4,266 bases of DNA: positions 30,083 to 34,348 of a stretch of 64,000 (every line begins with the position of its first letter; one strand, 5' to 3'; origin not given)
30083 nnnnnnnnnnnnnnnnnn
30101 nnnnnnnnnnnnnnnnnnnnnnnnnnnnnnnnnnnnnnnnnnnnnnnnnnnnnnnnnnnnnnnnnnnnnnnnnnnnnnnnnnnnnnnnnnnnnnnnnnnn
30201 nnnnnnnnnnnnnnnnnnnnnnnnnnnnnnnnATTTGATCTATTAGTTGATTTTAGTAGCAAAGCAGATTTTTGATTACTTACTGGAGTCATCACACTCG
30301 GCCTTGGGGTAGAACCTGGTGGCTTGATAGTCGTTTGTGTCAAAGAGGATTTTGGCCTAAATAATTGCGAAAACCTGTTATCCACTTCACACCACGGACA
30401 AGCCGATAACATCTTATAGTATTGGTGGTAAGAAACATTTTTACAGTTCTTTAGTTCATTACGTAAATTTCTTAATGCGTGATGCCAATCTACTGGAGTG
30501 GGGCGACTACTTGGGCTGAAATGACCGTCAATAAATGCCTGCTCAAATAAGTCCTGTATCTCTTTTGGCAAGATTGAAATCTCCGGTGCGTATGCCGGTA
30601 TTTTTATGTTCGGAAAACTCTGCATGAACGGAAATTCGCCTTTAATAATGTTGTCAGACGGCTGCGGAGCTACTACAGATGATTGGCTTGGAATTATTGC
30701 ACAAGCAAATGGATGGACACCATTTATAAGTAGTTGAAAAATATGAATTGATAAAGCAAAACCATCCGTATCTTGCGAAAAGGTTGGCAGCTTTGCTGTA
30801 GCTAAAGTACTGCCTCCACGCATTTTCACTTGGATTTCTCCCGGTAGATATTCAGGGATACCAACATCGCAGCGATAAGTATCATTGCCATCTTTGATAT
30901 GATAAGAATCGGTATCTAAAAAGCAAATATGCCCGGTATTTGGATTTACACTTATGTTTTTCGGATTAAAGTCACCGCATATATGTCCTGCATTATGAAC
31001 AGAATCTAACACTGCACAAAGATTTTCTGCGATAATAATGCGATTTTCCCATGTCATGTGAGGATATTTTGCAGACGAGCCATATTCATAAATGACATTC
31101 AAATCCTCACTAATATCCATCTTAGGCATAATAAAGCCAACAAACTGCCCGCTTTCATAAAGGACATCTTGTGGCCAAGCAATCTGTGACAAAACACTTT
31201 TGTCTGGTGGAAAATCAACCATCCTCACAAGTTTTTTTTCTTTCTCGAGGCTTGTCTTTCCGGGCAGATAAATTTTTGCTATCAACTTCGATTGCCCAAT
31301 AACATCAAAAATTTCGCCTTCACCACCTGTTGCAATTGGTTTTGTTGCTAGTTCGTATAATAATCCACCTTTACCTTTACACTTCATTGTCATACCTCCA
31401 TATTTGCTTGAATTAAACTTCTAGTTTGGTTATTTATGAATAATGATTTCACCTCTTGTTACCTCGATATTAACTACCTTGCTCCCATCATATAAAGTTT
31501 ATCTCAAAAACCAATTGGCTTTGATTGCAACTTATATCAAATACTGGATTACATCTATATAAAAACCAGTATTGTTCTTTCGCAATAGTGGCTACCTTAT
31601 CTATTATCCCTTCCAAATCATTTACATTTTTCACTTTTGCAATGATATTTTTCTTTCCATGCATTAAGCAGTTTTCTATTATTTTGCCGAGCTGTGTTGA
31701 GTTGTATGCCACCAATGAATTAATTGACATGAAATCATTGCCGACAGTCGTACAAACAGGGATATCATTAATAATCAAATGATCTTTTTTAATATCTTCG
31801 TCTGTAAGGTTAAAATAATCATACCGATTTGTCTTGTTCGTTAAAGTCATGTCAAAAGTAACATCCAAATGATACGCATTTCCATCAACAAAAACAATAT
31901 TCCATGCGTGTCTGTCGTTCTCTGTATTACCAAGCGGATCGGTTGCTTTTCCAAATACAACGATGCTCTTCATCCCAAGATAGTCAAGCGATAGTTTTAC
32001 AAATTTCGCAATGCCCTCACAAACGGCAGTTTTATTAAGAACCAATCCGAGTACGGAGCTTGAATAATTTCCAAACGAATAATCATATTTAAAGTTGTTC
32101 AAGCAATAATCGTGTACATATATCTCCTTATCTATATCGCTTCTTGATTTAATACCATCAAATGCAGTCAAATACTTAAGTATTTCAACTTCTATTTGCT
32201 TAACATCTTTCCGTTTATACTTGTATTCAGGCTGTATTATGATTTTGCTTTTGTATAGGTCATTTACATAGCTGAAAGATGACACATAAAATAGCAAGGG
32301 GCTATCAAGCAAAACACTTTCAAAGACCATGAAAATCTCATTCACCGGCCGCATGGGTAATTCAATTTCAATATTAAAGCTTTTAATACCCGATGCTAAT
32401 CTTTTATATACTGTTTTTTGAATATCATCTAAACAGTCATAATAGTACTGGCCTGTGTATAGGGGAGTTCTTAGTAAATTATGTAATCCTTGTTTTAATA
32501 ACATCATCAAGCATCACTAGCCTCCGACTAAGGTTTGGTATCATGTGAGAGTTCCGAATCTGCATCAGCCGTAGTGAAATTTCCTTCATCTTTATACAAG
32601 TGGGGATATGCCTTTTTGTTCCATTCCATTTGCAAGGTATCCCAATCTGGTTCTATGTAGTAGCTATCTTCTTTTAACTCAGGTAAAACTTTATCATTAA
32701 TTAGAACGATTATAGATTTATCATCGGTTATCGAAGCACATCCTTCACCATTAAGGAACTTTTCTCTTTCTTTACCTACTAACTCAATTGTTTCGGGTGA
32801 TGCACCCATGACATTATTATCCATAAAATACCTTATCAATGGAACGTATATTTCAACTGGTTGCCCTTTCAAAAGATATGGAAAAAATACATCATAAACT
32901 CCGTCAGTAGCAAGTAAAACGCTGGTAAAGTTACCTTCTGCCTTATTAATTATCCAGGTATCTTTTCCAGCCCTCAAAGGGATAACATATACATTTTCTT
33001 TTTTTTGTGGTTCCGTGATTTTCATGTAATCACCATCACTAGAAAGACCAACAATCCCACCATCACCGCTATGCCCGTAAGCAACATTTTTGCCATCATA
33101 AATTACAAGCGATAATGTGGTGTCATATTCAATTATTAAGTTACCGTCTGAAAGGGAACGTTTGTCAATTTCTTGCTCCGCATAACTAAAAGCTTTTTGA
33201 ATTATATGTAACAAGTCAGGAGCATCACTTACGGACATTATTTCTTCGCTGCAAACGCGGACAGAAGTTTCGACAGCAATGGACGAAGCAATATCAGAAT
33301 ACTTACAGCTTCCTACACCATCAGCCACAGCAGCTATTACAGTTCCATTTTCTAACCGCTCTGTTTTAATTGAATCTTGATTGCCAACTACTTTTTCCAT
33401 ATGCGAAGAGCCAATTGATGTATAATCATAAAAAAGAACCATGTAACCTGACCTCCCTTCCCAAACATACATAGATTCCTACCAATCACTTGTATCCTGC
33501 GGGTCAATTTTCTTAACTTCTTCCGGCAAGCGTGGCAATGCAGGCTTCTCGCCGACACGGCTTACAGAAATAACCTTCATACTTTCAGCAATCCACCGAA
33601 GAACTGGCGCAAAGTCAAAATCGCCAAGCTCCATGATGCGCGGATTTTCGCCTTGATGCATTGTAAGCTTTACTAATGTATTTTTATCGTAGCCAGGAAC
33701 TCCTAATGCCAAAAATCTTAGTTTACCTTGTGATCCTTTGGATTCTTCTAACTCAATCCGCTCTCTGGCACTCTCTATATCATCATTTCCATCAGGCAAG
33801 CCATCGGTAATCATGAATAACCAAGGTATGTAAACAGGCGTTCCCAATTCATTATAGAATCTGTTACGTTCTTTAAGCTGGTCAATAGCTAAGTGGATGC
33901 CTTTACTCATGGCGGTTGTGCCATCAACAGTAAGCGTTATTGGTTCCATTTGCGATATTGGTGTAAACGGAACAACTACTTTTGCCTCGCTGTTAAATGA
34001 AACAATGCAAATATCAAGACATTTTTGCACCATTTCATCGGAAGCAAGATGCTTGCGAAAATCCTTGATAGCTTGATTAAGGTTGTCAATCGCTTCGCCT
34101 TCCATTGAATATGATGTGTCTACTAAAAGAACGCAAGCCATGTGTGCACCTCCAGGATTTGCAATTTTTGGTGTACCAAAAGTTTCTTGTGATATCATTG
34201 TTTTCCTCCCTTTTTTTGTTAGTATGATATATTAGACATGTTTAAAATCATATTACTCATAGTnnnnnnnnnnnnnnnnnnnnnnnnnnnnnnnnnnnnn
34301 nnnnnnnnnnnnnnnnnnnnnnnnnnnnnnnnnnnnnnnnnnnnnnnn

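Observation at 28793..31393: Kinase with a non-canonical catalytic loop and a receptor-like ectodomain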

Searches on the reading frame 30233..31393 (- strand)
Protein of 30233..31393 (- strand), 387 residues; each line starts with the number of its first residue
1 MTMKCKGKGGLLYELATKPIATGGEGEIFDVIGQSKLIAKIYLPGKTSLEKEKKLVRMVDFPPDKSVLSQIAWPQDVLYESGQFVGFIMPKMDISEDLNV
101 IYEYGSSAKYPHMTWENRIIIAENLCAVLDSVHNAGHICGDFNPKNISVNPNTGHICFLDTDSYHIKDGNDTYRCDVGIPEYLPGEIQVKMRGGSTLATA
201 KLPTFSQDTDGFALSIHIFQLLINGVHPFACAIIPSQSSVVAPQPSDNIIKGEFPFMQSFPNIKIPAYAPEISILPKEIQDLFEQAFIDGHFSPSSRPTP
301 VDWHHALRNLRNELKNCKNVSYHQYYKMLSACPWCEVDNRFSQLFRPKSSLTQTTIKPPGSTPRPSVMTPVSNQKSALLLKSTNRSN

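Call 11: search_protein_families(library=pfam, proteins=[window:30233-31393:-], max_evalue=10)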
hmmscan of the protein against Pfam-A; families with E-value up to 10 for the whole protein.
window:30233-31393:- (387 aa): 0 families

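Call 19: search_solved_structures(query=A2, max_evalue=0.01, show_alignments=2)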
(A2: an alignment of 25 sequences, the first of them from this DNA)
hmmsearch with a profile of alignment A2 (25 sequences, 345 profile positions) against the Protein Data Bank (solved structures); distinct sequences matched with E-value up to 0.01: 71 (the best 60 are shown).
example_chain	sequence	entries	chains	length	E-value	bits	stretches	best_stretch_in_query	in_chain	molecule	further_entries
4aw2_A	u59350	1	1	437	1.1e-05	27.9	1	118-193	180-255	SERINE/THREONINE-PROTEIN KINASE MRCK ALPHA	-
2acx_A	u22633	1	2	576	3.8e-05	26.1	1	16-189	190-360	G protein-coupled receptor kinase 6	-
3nyn_A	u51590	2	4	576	3.8e-05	26.1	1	16-189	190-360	G protein-coupled receptor kinase 6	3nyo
7s25_A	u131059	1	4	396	6.6e-05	25.3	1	70-228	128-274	Rho-associated protein kinase 1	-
7s26_A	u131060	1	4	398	6.7e-05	25.3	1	70-228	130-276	Rho-associated protein kinase 1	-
9q8r_A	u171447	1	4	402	6.9e-05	25.3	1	70-228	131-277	Rho-associated protein kinase 1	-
2v55_A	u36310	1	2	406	7e-05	25.3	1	70-228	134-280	RHO-ASSOCIATED PROTEIN KINASE 1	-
3tv7_A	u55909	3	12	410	7.2e-05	25.2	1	70-228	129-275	Rho-associated protein kinase 1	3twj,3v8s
4w7p_A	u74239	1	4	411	7.2e-05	25.2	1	70-228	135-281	Rho-associated protein kinase 1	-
7jou_A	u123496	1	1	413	7.3e-05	25.2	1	70-228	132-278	Rho-associated protein kinase 1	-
8zh5_A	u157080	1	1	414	7.4e-05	25.2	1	70-228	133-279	Rho-associated protein kinase 1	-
2esm_A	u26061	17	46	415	7.4e-05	25.2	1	70-228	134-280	Rho-associated protein kinase 1 | Rho-Associated Protein Kinase (ROCK1)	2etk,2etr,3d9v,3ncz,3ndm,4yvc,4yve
6e9w_A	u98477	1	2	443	8.6e-05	25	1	70-228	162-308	Rho-associated protein kinase 1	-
2vd5_A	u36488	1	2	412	0.00011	24.6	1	119-217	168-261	DMPK PROTEIN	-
5ap3_A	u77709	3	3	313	0.00012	24.5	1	8-247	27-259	DUAL SPECIFICITY PROTEIN KINASE TTK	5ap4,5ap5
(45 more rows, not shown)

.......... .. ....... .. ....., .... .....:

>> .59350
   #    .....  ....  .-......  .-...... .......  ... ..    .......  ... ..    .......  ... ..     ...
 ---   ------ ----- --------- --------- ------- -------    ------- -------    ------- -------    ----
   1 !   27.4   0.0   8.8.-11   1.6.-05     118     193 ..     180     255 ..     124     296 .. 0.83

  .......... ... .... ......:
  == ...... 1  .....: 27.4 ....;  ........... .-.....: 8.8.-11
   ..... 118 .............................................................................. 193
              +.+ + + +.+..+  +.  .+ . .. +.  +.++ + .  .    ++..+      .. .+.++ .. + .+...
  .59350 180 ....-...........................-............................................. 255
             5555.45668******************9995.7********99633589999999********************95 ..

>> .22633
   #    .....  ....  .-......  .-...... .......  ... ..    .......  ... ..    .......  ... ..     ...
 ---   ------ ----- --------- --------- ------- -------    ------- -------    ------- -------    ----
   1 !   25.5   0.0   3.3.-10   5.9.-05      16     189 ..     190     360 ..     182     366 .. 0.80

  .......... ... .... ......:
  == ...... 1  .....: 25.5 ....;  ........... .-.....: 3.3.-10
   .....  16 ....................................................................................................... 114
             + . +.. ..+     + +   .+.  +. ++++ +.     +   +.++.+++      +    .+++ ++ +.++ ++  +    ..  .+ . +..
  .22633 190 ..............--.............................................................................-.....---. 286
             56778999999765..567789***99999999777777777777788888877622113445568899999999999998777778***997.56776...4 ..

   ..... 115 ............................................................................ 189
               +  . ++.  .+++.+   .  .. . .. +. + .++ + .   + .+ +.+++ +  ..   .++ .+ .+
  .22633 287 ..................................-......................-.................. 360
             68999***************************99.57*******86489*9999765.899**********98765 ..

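Call 26: predict_structure(alignment_id=A2)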
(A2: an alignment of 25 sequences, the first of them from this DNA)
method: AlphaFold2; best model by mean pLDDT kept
length: 345 residues; sequences in the alignment: 25
mean_pLDDT: 90.9   pTM: 0.91
mean pLDDT of the five models: 90.9, 89.5, 89.1, 86.6, 83.2
residues with pLDDT >= 90: 244; 70-90: 87; 50-70: 12; < 50: 2
segments of 3 or more residues with pLDDT < 50: none
pLDDT, mean of each block of 10 residues (from residue 1): 93 95 93 95 93 95 89 95 95 92 83 93 97 93 94 92 91 88 90 86 94 97 89 63 86 90 89 97 95 96 96 92 94 88 58
secondary structure, 60 per line:
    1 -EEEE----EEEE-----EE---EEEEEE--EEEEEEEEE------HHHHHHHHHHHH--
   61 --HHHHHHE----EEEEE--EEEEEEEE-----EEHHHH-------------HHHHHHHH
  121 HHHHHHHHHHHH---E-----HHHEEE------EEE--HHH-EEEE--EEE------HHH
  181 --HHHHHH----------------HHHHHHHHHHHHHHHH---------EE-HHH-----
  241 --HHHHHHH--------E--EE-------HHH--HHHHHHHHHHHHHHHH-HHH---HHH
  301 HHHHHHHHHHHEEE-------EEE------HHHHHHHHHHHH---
elements in order: E2-5 E10-13 E24-29 E32-40 H47-58 H63-68 E74-78 E81-88 H96-99 H113-132 E145-147 E154-156 E163-166 E169-171 H183-188 H205-220 H243-249 H275-290 H298-311 E312-314 E322-324 H331-342

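Call 30: fold_search(model_id=the predicted structure, library=pdb)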
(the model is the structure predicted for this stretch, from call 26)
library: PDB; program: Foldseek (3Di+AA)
matches with E <= 10: 2000; with E <= 0.001: 1961
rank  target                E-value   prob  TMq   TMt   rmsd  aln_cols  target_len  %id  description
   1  6bab_A                6.0e-11  1.00  0.57  0.66   6.9       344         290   17  The structure of human CamKII with bound inhibitor (released 2017-11-29)
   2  6x5g_A                9.3e-11  1.00  0.55  0.68   5.7       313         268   16  Cocrystal structure of human CaMKII-alpha (CAMK2A)kinase domain and LRRC7 inhibitory domain (released 2020-12-23)
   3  7b56_B                1.4e-10  1.00  0.56  0.62   6.8       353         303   17  Crystal structure of CaMKII-actinin complex bound to AMPPNP (released 2022-06-22)
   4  2y7j_A                1.6e-10  1.00  0.54  0.64   5.8       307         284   17  Structure of human phosphorylase kinase, gamma 2 (released 2011-02-09)
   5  4b8m_A                2.8e-10  1.00  0.53  0.66   5.8       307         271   16  Aurora B kinase in complex with VX-680 (released 2013-07-10)
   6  8ak2                  2.8e-10  1.00  0.54  0.63   7.4       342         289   13  Drosophila melanogaster UNC89 Protein Kinase Domain 1 (apo) (released 2023-03-29)
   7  6bab_C                3.0e-10  1.00  0.56  0.66   6.8       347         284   17  The structure of human CamKII with bound inhibitor (released 2017-11-29)
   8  5vja_D                3.2e-10  1.00  0.53  0.67   6.0       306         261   15  Crystal Structure of human zipper-interacting protein kinase (ZIPK, alias DAPK3) in complex with a pyrazolo[3,4-d]pyri (released 2018-08-08)
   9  7uis_A                3.7e-10  1.00  0.54  0.67   5.5       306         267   17  Cocrystal structure of human CaMKII-alpha (CAMK2A)kinase domain and GluN2B(S1303D) (released 2022-04-06)
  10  6x5q_A                4.0e-10  1.00  0.53  0.67   5.7       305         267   17  Cocrystal structure of human CaMKII-alpha (CAMK2A)kinase domain and GluA1 (released 2020-12-23)
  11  5hvu_A                5.5e-10  1.00  0.51  0.46  15.4       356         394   14  Rho-associated protein kinase 1 (ROCK 1) in complex with a pyridine thiazole piperidine inhibitor (released 2017-02-08)
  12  7uiq_B                6.2e-10  1.00  0.52  0.66   6.0       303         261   18  Cocrystal structure of human CaMKII-alpha (CAMK2A)kinase domain and Tiam1 (released 2022-04-06)
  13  2a2a_B                6.2e-10  1.00  0.57  0.63   6.7       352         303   13  High-resolution crystallographic analysis of the autoinhibited conformation of a human death-associated protein kinase (released 2006-10-17)
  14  1q41_A                6.9e-10  1.00  0.57  0.58   6.9       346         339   16  GSK-3 Beta complexed with Indirubin-3'-monoxime (released 2003-10-21)
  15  1h8f_A                6.9e-10  1.00  0.57  0.56   6.9       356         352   15  Glycogen Synthase Kinase 3 beta. (released 2002-01-31)
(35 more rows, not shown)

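Call 51: find_related_loci(query=A2, collection=genome_contigs, flank=10000)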
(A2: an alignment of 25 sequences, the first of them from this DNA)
Query A2 (345 aa) in genome_contigs; peptide patterns used: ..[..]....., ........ (x = any residue, [..] = any of these).
161 stretches matched a pattern; 46 encode a relative of the query (tblastn E <= 1e-3); 46 distinct loci.
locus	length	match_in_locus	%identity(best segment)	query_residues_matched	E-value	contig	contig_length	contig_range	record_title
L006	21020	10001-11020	61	1-342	1e-147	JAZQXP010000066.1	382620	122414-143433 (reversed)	MAG: Eubacteriales bacterium isolate T1900045161_TC20190155.MAGScoT_cleanbin_000078 SGB_5076_k141_2072094, whole genome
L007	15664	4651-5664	61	1-340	2e-146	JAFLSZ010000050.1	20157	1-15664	MAG: Lachnospiraceae bacterium isolate HAN040 Seq50, whole genome shotgun sequence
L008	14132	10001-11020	63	5-341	6e-146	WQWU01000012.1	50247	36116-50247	MAG: Treponema sp. isolate Emb289P3bin117 Ga0123356_10000387, whole genome shotgun sequence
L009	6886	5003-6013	61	1-339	1e-144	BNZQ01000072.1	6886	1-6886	Clostridia bacterium PG1894_211 DNA, sequence072, whole genome shotgun sequence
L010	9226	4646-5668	47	4-338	2e-104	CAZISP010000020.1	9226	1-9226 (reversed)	MAG TPA_asm: uncultured Lachnospiraceae bacterium isolate SRP315200_co2_624 genome assembly, contig: NODE_11250_length_9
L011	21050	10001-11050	45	1-344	4e-102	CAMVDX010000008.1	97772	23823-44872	MAG TPA_asm: uncultured Treponema sp. isolate SRR8387718_bin.75_metaWRAP_v1.3_MAG genome assembly, contig: ERZ14209544.3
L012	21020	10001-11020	46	5-338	2e-101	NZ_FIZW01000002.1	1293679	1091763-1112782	Murdochiella massiliensis strain SIT12, whole genome shotgun sequence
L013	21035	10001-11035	42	5-339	8e-92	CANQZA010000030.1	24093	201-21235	MAG: uncultured Clostridia bacterium isolate Lapin-014__bin7 genome assembly, contig: Lapin-014__NODE_1659_length_24093_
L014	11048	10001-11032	43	1-345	7e-92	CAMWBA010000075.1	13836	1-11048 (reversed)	MAG TPA_asm: uncultured Firmicutes bacterium isolate SRR14862901_bin.1_metawrap_v1.3_MAG genome assembly, contig: NODE.1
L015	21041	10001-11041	41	5-345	6e-90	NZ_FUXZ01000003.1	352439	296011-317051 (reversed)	Eubacterium uniforme strain ATCC 35992, whole genome shotgun sequence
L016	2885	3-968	44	10-336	2e-88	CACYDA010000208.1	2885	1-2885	MAG: uncultured Lachnospiraceae bacterium isolate RUG11835 genome assembly, contig: RUG11835_asm_208, whole genome shotg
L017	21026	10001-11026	41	5-337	9e-91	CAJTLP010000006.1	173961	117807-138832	MAG TPA_asm: uncultured Eubacterium sp. isolate MGBC100127 genome assembly, contig: MGBC100127.6, whole genome shotgun s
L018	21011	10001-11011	40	4-339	1e-76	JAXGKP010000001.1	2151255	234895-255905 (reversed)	MAG: Anaerolineaceae bacterium isolate AnMBR.bin189 bin189_1, whole genome shotgun sequence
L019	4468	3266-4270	38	11-335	8e-72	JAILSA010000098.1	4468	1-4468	MAG: Eubacterium sp. isolate RUI398 k141_1322251_flag=1_multi=7.0000_len=4468, whole genome shotgun sequence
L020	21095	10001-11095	34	18-335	3e-57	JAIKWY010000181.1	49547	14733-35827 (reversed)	MAG: Oscillospiraceae bacterium isolate RUI441 k141_2157703_flag=1_multi=11.0000_len=49547, whole genome shotgun sequenc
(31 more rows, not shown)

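Call 71: search_protein_families(library=padloc, proteins=[window:30359-31393:-], max_evalue=10)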
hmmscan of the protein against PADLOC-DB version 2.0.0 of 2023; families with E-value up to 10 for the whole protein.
window:30359-31393:- (345 aa): 7 families
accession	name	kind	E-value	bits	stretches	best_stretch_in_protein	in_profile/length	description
PDLC03921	MkoA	-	0.00017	17.3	1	113-168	584-639/1607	-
PDLC04053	PD-T4-6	-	0.00076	17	1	112-163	106-157/311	-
PDLC04044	PD-T4-6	-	0.014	12.5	1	123-160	145-182/372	-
PDLC04042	PD-T4-6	-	0.019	12.6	1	113-152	106-145/292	-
PDLC04058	PD-T4-6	-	0.02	11.9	1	112-152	110-150/460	-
PDLC04041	PD-T4-6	-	0.054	10.7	1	113-162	126-176/443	-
PDLC04063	PD-T4-6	-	0.062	10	1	111-159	114-163/564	-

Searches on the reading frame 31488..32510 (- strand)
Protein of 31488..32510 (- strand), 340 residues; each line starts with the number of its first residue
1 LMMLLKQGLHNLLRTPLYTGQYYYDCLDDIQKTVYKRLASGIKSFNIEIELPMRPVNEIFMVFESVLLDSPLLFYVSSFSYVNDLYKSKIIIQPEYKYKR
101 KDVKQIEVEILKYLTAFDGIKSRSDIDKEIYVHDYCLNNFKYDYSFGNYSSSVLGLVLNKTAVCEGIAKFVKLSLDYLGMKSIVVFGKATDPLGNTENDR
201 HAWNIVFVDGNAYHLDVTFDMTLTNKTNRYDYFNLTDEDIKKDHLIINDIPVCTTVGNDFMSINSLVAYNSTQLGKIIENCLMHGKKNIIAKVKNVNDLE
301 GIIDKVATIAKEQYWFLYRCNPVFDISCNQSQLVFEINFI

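Call 3: search_protein_families(library=pfam, proteins=[window:31488-32510:-], max_evalue=0.01)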
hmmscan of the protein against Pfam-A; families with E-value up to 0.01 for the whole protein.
window:31488-32510:- (340 aa): 1 family
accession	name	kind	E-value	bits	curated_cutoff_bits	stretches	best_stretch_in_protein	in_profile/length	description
PF01841.26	Transglut_core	-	1.7e-06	28.7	23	1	122-212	11-102/108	Transglutaminase-like superfamily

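Call 4: search_protein_families(library=padloc, proteins=[window:31488-32510:-], max_evalue=0.01)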
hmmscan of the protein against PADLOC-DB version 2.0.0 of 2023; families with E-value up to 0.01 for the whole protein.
window:31488-32510:- (340 aa): 0 families

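Call 5: search_protein_families(library=ncbifam, proteins=[window:31488-32510:-], max_evalue=0.1)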
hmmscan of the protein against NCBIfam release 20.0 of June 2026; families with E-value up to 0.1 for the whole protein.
window:31488-32510:- (340 aa): 1 family
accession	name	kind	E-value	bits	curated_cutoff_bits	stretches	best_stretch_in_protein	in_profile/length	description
NF045980.1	MAG6410_fam_LP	equivalog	2.1e-19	69.4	450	1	83-288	126-331/622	MAG6410 family transglutaminase-related lipoprotein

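Call 71: search_protein_families(library=padloc, proteins=[window:31488-32510:-], max_evalue=10)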
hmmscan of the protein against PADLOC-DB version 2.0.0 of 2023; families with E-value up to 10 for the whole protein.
window:31488-32510:- (340 aa): 0 families

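Call 81: search_protein_families(library=pfam, proteins=[window:31488-32510:-], max_evalue=1)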
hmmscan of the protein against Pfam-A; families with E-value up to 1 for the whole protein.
window:31488-32510:- (340 aa): 1 family
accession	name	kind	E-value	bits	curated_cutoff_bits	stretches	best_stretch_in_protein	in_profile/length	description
PF01841.26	Transglut_core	-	1.7e-06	28.7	23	1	122-212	11-102/108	Transglutaminase-like superfamily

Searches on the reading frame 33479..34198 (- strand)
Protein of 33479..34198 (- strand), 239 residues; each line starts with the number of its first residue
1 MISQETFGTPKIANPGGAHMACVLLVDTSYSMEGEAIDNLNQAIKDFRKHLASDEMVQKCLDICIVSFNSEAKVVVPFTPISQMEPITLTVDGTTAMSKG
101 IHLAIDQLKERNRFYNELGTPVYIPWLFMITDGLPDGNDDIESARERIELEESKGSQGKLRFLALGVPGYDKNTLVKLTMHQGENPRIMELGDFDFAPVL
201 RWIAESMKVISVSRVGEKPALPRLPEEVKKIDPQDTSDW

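Call 3: search_protein_families(library=pfam, proteins=[window:33479-34198:-], max_evalue=0.01)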
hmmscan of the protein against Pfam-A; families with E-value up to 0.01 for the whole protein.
window:33479-34198:- (239 aa): 2 families
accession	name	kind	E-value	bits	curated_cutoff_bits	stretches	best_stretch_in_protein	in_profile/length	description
PF13519.12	VWA_2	-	4.9e-07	30.8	27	1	23-132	2-105/107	von Willebrand factor type A domain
PF00092.34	VWA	-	7.4e-07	30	23.8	1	23-194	3-165/174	von Willebrand factor type A domain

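Call 4: search_protein_families(library=padloc, proteins=[window:33479-34198:-], max_evalue=0.01)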
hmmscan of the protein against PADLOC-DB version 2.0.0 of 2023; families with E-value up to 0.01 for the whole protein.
window:33479-34198:- (239 aa): 0 families

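Call 5: search_protein_families(library=ncbifam, proteins=[window:33479-34198:-], max_evalue=0.1)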
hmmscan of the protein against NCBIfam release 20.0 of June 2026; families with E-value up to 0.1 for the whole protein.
window:33479-34198:- (239 aa): 1 family
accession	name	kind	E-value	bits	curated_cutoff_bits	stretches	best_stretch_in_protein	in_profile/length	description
TIGR03436.1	acidobact_VWFA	subfamily_domain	0.035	13.6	81.25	1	18-79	65-120/324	VWA domain-containing protein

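Call 71: search_protein_families(library=padloc, proteins=[window:33479-34198:-], max_evalue=10)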
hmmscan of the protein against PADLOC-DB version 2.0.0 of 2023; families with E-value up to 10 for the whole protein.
window:33479-34198:- (239 aa): 0 families

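Call 90: find_encoding_contigs(protein=window:33479-34198:-, flank=3000, max_places=10)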
Protein window:33479-34198:- (239 aa): 1 contig read that carries it; 1 place shown.
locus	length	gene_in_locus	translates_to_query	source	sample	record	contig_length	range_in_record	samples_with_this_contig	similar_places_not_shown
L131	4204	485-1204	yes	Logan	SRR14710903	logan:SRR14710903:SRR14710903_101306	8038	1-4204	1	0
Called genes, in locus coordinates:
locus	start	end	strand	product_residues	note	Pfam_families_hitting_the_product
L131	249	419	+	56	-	-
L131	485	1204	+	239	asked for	PF00092:VWA (weak), PF13519:VWA_2 (weak)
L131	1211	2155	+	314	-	PF13672:PP2C_2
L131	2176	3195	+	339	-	PF01841:Transglut_core (weak)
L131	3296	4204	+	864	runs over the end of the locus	PF02368:Big_2, PF26918:Ig_Eae (weak)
